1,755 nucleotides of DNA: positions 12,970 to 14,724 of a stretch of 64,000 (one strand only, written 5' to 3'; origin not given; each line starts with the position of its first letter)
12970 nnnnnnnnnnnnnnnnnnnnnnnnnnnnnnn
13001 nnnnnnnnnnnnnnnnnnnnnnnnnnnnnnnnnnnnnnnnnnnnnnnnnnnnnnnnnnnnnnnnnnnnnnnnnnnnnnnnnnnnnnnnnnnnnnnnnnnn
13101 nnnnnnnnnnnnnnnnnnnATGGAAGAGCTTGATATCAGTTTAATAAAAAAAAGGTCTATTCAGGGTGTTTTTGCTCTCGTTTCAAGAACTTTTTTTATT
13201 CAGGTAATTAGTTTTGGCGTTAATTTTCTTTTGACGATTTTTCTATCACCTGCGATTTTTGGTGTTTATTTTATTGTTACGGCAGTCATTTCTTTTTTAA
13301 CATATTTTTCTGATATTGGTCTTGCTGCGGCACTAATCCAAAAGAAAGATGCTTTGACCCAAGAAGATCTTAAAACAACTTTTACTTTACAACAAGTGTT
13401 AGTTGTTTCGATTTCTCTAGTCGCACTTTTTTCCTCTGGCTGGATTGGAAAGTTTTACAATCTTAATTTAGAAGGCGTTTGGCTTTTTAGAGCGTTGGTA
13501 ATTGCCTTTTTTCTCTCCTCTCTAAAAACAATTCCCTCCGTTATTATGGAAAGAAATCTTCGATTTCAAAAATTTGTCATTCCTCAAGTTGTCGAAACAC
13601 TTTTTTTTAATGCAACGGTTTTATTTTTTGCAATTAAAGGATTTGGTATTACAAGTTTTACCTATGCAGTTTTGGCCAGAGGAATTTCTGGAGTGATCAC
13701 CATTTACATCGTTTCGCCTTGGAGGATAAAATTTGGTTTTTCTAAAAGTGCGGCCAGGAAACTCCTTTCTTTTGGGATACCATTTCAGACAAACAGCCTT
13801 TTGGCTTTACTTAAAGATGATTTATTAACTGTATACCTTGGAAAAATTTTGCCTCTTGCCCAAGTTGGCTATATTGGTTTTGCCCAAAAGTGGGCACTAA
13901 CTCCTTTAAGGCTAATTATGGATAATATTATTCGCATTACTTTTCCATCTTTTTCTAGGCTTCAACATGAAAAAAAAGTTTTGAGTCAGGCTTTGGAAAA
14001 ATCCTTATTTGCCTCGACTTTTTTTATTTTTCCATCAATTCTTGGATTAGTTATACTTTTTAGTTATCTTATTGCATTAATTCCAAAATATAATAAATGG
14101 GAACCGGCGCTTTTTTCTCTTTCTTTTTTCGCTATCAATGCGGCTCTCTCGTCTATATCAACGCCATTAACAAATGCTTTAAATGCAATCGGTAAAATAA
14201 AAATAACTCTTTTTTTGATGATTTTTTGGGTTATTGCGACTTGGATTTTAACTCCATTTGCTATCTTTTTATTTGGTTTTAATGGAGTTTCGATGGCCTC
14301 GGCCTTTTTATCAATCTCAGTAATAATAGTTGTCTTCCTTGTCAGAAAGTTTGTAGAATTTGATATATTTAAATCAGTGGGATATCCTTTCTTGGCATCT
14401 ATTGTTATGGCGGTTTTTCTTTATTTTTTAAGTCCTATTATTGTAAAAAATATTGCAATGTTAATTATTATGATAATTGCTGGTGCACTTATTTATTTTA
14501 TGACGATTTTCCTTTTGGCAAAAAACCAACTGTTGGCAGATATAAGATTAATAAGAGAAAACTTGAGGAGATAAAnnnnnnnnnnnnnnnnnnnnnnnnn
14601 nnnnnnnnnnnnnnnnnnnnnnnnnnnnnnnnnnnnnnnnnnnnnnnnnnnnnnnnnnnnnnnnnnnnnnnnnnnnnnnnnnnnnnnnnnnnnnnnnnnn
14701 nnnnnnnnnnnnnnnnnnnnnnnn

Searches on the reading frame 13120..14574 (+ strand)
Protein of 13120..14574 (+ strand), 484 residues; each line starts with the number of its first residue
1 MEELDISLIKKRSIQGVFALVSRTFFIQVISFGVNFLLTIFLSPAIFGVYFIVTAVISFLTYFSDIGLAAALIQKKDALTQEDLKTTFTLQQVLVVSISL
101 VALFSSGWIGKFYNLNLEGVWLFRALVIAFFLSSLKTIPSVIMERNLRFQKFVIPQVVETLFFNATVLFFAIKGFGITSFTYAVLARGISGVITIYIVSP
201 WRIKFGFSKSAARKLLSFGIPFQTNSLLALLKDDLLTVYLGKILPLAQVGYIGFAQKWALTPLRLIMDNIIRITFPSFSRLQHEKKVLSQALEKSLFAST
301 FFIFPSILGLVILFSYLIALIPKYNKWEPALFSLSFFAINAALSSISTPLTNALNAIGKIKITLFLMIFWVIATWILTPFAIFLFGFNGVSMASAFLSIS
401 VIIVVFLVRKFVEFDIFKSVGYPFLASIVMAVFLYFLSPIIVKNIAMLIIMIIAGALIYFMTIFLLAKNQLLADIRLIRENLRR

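Call 21: search_protein_families(library=pfam, proteins=[window:13120-14574:+], max_evalue=0.001)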
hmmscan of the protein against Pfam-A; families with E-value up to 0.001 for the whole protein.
window:13120-14574:+ (484 aa): 2 families
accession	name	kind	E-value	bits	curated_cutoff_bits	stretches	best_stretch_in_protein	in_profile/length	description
PF13440.11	Polysacc_synt_3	-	3.8e-49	167.9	23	1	38-321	2-283/293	Polysaccharide biosynthesis protein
PF01943.22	Polysacc_synt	-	2.3e-21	76.9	28.2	1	14-282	2-274/274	Polysaccharide biosynthesis protein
